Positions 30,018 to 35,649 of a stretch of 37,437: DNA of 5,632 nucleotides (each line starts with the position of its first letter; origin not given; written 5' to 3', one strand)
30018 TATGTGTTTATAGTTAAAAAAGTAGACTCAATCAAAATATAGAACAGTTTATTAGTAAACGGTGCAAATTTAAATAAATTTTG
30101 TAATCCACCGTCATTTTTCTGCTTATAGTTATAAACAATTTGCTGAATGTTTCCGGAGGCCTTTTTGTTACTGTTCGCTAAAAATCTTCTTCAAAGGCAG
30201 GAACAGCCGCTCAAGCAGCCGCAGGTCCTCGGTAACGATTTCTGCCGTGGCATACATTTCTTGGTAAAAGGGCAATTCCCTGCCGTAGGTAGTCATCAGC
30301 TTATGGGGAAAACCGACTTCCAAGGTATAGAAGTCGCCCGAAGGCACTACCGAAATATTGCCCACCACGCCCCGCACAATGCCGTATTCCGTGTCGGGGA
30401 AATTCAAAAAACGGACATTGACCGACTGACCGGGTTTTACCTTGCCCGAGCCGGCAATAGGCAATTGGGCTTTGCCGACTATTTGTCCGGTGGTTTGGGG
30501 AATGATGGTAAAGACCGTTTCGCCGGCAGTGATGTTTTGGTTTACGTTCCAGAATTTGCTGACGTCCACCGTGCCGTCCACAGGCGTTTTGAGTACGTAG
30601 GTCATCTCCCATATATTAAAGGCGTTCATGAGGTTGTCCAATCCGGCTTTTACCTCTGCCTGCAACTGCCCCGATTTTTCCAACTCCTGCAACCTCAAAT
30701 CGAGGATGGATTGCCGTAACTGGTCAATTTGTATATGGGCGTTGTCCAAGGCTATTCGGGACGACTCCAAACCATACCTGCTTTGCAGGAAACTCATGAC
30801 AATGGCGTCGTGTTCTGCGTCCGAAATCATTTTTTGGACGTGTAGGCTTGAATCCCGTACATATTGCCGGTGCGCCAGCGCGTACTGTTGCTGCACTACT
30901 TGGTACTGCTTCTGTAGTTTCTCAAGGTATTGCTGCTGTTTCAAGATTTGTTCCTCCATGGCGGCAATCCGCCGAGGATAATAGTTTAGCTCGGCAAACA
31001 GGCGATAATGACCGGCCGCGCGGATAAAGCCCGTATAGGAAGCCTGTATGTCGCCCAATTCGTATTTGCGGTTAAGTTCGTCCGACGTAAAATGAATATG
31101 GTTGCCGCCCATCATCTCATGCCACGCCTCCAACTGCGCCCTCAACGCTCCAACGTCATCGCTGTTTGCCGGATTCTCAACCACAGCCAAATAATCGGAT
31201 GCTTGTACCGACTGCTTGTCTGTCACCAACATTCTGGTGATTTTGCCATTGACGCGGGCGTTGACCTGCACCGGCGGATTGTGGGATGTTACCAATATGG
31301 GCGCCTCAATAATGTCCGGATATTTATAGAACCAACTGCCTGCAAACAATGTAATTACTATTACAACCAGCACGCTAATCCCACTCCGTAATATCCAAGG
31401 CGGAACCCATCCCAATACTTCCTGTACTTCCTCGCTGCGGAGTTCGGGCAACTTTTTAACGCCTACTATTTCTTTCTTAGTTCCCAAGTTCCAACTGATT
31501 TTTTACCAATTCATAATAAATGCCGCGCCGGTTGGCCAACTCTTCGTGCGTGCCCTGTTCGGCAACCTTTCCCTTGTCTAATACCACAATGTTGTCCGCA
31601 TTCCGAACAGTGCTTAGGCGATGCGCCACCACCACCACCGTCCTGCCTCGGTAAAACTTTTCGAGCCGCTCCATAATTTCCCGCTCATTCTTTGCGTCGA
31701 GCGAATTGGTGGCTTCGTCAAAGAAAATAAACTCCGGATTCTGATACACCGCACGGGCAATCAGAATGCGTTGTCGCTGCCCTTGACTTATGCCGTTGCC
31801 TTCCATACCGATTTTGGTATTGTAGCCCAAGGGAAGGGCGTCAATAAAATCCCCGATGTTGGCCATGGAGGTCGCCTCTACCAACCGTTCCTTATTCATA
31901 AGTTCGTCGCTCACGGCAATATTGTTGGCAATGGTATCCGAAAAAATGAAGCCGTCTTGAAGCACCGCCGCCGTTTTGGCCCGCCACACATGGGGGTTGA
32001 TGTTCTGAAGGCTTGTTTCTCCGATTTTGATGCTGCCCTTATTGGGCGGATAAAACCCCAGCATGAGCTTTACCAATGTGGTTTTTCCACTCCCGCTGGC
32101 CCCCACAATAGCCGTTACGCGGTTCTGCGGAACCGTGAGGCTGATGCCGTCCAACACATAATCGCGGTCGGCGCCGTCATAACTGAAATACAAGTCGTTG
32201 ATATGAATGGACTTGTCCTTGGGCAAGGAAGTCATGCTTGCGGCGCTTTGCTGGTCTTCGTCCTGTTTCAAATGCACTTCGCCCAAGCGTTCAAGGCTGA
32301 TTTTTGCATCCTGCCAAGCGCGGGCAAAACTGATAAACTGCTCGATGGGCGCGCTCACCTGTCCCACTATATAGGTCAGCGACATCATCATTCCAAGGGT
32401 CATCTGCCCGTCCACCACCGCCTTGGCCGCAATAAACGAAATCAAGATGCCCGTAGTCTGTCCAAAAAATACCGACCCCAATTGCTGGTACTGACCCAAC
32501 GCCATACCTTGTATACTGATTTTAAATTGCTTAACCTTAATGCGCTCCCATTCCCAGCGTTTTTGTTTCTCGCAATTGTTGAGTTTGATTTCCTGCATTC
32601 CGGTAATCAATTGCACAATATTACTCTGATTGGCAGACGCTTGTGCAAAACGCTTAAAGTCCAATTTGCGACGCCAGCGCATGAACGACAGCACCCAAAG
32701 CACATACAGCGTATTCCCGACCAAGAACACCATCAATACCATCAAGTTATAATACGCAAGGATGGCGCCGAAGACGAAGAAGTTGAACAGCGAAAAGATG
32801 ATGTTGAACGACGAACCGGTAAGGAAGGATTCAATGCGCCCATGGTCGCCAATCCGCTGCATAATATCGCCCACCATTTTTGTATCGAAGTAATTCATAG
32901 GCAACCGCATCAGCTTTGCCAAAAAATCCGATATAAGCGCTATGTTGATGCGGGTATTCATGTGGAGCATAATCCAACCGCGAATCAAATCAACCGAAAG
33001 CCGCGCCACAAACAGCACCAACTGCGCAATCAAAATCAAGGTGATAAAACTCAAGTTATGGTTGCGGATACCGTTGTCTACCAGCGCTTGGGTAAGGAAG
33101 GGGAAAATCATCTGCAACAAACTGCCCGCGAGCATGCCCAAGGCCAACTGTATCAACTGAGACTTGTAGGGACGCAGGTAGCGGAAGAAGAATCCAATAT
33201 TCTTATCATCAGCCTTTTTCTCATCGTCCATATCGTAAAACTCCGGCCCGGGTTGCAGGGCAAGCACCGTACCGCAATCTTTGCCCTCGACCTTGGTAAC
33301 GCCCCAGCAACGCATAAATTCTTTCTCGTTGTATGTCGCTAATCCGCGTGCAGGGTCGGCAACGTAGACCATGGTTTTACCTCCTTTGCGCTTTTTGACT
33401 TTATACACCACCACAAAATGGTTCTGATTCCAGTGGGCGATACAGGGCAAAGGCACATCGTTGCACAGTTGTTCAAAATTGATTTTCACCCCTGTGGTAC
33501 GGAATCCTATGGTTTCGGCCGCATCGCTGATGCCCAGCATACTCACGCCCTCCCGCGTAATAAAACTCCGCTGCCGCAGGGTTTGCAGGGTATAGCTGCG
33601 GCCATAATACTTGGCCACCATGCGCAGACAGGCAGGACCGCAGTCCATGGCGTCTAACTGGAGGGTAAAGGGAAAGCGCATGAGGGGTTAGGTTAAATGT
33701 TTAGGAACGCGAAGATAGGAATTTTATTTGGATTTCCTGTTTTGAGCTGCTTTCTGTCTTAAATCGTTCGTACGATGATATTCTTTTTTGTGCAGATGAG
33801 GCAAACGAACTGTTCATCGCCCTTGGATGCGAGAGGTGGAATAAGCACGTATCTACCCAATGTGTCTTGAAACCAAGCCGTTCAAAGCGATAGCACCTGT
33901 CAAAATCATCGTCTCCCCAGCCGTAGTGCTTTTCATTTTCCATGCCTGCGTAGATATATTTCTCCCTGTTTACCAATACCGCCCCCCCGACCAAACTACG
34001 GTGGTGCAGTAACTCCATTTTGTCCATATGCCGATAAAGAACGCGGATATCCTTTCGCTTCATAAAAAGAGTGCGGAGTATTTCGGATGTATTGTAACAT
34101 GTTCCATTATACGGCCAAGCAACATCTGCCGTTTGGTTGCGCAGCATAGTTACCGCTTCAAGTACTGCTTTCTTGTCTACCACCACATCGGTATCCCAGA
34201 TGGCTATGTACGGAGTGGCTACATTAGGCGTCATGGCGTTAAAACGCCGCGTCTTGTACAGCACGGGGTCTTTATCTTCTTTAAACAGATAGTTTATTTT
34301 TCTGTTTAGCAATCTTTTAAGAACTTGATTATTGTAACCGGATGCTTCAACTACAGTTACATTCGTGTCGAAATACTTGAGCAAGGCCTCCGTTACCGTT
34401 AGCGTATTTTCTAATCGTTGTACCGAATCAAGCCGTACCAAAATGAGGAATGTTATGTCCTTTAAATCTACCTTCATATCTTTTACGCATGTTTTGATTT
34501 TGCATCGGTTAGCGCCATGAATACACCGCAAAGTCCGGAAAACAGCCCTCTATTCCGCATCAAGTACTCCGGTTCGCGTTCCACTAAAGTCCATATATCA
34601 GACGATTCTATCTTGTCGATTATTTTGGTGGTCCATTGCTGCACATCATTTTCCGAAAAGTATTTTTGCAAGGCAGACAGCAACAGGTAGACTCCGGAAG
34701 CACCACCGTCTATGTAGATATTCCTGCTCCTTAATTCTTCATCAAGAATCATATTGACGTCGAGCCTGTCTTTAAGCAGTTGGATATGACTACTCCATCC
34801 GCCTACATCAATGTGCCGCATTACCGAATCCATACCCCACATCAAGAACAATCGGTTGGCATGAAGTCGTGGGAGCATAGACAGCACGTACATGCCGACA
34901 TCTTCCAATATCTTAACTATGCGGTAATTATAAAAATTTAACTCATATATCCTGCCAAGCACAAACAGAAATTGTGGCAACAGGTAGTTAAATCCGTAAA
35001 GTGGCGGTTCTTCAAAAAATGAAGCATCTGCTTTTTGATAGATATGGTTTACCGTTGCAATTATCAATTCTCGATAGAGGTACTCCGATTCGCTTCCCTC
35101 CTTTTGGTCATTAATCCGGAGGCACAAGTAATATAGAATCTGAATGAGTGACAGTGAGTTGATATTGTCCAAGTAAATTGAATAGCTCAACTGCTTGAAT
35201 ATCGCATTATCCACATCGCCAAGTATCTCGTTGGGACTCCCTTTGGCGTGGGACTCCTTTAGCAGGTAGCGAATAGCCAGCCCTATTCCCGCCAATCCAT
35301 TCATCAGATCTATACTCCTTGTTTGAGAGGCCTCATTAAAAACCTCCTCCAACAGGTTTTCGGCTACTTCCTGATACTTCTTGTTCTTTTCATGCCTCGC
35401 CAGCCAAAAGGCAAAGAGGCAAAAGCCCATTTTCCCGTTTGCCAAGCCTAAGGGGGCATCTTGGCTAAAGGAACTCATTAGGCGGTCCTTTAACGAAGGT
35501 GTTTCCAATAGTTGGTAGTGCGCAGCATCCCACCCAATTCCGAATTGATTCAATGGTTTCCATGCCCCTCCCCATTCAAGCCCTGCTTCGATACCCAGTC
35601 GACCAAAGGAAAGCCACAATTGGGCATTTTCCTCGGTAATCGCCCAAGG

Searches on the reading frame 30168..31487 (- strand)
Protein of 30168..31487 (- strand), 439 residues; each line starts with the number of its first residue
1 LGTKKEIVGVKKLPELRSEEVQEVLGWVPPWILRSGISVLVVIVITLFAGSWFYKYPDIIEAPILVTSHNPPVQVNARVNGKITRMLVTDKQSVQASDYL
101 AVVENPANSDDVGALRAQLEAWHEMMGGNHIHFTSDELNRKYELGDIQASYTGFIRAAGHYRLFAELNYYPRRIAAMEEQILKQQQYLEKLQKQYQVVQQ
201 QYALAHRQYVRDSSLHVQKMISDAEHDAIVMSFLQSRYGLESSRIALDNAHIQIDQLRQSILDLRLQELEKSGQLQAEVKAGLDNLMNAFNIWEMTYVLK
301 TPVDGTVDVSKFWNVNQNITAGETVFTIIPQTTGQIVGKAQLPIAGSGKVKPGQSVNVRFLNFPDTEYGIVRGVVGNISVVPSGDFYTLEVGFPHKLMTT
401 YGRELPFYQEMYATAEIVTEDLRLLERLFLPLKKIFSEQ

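Call 6: search_protein_families(library=ncbifam, proteins=[window:30168-31487:-], max_evalue=0.01)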
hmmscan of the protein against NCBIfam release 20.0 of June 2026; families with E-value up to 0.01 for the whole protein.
window:30168-31487:- (439 aa): 9 families
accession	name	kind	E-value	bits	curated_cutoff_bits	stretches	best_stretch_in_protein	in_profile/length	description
TIGR01843.1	type_I_hlyD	subfamily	4.1e-31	108.4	208.65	1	33-436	4-415/422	HlyD family type I secretion periplasmic adaptor subunit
TIGR00998.1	8a0101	subfamily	1.2e-15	57.3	390.8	1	38-379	8-282/334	EmrA/EmrK family multidrug efflux transporter periplasmic adaptor subunit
TIGR01730.1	RND_mfp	subfamily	1.7e-09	37.1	94.9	0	298-367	136-202/322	efflux RND transporter periplasmic adaptor subunit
TIGR03794.1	NHLM_micro_HlyD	equivalog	2.9e-09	36.3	156.2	1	39-383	25-341/421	NHLP bacteriocin system secretion protein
NF002939.0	PRK03598.1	equivalog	2.2e-06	27.1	393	1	188-379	110-281/332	secretion protein HlyD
NF007785.0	PRK10476.1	equivalog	1.6e-05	23.9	376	0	71-122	47-98/347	multidrug transporter subunit MdtN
TIGR00999.1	8a0102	subfamily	0.00025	20.3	319.3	0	274-359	69-152/271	CzcB/NccB family metal efflux transporter periplasmic adaptor subunit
TIGR02971.1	heterocyst_DevB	subfamily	0.0017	17.8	129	1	184-374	95-278/327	ABC exporter membrane fusion protein, DevB family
NF006349.0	PRK08575.1-2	equivalog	0.0046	16.3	322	1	123-200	46-123/323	5-methyltetrahydropteroyltriglutamate--homocysteine methyltransferase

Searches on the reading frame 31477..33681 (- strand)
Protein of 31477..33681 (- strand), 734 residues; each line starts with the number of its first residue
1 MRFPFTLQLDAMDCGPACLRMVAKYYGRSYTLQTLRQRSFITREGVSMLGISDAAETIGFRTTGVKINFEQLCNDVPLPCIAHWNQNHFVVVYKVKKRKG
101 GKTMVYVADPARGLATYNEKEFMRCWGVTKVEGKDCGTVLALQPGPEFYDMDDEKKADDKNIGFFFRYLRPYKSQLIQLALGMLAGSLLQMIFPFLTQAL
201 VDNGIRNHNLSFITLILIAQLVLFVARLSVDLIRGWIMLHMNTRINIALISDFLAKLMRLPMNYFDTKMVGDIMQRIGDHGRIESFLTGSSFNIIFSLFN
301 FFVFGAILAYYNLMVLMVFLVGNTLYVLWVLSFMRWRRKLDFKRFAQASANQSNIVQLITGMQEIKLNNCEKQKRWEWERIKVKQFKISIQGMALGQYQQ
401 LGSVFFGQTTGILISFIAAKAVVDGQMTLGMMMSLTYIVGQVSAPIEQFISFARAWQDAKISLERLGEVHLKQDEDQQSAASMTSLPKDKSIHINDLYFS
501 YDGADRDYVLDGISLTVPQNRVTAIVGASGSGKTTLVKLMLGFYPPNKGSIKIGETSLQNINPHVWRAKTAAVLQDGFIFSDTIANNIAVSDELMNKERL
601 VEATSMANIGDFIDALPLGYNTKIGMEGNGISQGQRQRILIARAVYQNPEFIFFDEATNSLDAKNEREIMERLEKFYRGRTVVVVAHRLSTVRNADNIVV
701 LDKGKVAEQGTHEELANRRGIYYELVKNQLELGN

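Call 6: search_protein_families(library=ncbifam, proteins=[window:31477-33681:-], max_evalue=0.01)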
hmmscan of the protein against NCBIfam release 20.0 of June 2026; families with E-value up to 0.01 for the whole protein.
window:31477-33681:- (734 aa): 193 families (the best 25 are shown)
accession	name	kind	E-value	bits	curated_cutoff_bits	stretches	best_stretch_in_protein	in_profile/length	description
TIGR03796.1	NHLM_micro_ABC1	equivalog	3.5e-134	448.6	853.3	1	3-727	2-710/710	NHLP family bacteriocin export ABC transporter peptidase/permease/ATPase subunit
TIGR01846.1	type_I_sec_HlyB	subfamily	7.6e-132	440.9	725.55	1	17-730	3-693/694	type I secretion system permease/ATPase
TIGR01193.1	bacteriocin_ABC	subfamily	3.7e-121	405.9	523.85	1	8-727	1-707/708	peptide cleavage/export ABC transporter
TIGR03375.1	type_I_sec_LssB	subfamily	2.1e-98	330.4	693.1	1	17-716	5-689/696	type I secretion system permease/ATPase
TIGR03797.1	NHLM_micro_ABC2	equivalog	2.2e-98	330.5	709.4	1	169-730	131-686/686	NHLP bacteriocin export ABC transporter permease/ATPase subunit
TIGR02203.1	MsbA_lipidA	equivalog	7.2e-94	315.3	602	1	166-729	6-569/572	lipid A export permease/ATP-binding protein MsbA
TIGR02204.1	MsbA_rel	hypoth_equivalog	9.9e-89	298.5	780.4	1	165-729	9-575/576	ABC transporter, permease/ATP-binding protein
NF045513.1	HepA_fam_ABC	equivalog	1.5e-84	284.6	725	1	215-729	94-609/610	heterocyst formation ABC transporter subunit HepA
NF052233.1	CphA_assoc_ABC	equivalog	2.6e-82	277.4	880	1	164-731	174-745/766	cyanophycin metabolism-associated ABC transporter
TIGR00958.1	3a01208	subfamily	2.1e-74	251.1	874.6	1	153-726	140-711/711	antigen peptide transporter 2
NF008381.0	PRK11176.1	equivalog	3.3e-73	247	867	1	165-730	16-580/582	lipid A ABC transporter ATP-binding protein/permease MsbA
NF045998.1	cleave_ABC_plasm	equivalog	3.8e-73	246.9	500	1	8-697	2-669/673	Mbov_0121 family peptidase domain-containing ABC transporter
TIGR01842.1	type_I_sec_PrtD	subfamily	4.1e-70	236.8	510.15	1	171-716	3-541/544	type I secretion system permease/ATPase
TIGR02857.1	CydD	equivalog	7.1e-65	219.9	435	1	175-701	4-529/529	thiol reductant ABC exporter subunit CydD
NF008056.1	PRK10790.1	equivalog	1.7e-63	215.1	746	1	166-730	15-576/584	SmdB family multidrug efflux ABC transporter permease/ATP-binding protein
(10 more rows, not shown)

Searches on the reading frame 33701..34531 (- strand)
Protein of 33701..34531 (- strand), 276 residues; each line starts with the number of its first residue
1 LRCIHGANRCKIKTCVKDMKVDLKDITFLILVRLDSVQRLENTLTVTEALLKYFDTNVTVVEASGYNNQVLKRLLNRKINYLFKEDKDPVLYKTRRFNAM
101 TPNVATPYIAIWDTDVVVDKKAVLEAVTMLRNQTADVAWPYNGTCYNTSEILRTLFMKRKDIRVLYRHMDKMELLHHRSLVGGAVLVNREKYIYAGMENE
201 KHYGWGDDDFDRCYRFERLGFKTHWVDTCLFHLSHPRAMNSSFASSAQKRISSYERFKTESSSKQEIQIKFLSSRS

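Call 3: search_protein_families(library=pfam, proteins=[window:33701-34531:-], max_evalue=0.1)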
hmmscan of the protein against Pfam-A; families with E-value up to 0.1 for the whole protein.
window:33701-34531:- (276 aa): 4 families
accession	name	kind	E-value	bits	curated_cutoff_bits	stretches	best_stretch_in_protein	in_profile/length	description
PF13641.12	Glyco_tranf_2_3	-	3.1e-05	24.5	27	1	78-240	59-210/230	Glycosyltransferase like family 2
PF02709.20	Glyco_transf_7C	-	0.00022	21.3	23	1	175-228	14-67/78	N-terminal domain of galactosyltransferase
PF10111.15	Glyco_tranf_2_2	-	0.00042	20.3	27.3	1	52-234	24-214/276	Glycosyltransferase like family 2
PF05212.18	DUF707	-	0.039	13.6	24.1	0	100-170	107-177/299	Protein of unknown function (DUF707)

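Call 6: search_protein_families(library=ncbifam, proteins=[window:33701-34531:-], max_evalue=0.01)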
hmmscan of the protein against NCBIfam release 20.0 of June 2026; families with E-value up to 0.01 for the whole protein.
window:33701-34531:- (276 aa): 0 families

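Call 67: search_solved_structures(query=window:33701-34477:-, max_evalue=1, show_alignments=0)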
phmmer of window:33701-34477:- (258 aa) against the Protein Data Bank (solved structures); distinct sequences matched with E-value up to 1: 3.
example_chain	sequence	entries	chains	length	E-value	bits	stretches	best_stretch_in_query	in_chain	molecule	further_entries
4irp_A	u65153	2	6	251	0.011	18.8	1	155-235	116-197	Beta-1,4-galactosyltransferase 7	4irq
3lw6_A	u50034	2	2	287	0.18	14.7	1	157-202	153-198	Beta-4-galactosyltransferase 7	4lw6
4lw3_A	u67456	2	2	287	0.76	12.7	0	157-199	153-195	Beta-4-galactosyltransferase 7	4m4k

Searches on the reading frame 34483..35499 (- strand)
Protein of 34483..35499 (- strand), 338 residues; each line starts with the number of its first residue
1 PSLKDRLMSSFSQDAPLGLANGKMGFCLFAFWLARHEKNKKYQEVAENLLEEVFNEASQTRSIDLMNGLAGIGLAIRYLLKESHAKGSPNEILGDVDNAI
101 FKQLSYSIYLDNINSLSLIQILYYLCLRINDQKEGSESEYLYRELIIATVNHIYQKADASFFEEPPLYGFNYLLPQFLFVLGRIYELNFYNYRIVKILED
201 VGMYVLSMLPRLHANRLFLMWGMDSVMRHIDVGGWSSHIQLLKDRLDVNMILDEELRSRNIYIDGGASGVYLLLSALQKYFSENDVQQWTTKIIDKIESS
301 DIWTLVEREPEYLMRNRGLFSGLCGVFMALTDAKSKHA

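Call 87: find_homologous_proteins(query=window:34483-35499:-, max_evalue=0.00001)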
Query window:34483-35499:- (338 aa): 37 proteins with E <= 0.00001 among 2451 candidates.
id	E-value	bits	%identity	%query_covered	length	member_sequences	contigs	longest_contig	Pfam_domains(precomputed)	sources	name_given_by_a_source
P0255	2.3e-169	581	74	100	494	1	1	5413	PF13539.12,PF05147.20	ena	-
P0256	4.6e-156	537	69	100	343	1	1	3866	PF05147.20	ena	-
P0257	4.7e-154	531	68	99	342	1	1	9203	PF05147.20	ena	-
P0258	5.9e-148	511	67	99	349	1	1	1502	PF05147.20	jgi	-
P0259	2.1e-145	502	65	99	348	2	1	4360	PF05147.20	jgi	-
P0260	7.3e-144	497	65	99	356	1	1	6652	PF05147.20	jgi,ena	-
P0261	1.2e-142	493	64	99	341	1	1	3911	PF05147.20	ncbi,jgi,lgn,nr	ncbi:MAG: hypothetical protein LBC84_08450 [Prevotellaceae bacterium]|jgi:hypothetical protein|nr:hy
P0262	1.3e-139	483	63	99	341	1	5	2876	PF05147.20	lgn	-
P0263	2.4e-138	479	61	99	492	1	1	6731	PF13539.12,PF05147.20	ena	-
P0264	1.3e-108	381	63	81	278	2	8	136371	-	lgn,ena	-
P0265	3.6e-99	350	48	95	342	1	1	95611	PF05147.20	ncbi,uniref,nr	ncbi:hypothetical protein [Dysgonomonas sp. ZJ709]|uniref:hypothetical protein n=1 Tax=Dysgonomonas 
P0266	1.4e-97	345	49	95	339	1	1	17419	PF05147.20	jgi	jgi:hypothetical protein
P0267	1.8e-97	345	48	95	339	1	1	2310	PF05147.20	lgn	-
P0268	2.9e-96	341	46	99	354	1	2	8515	PF05147.20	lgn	-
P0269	9.9e-95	336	46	97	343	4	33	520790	PF05147.20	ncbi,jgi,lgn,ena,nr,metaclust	ncbi:MAG: hypothetical protein A2X19_02630 [Bacteroidetes bacterium GWE2_39_28]|nr:MAG: hypothetical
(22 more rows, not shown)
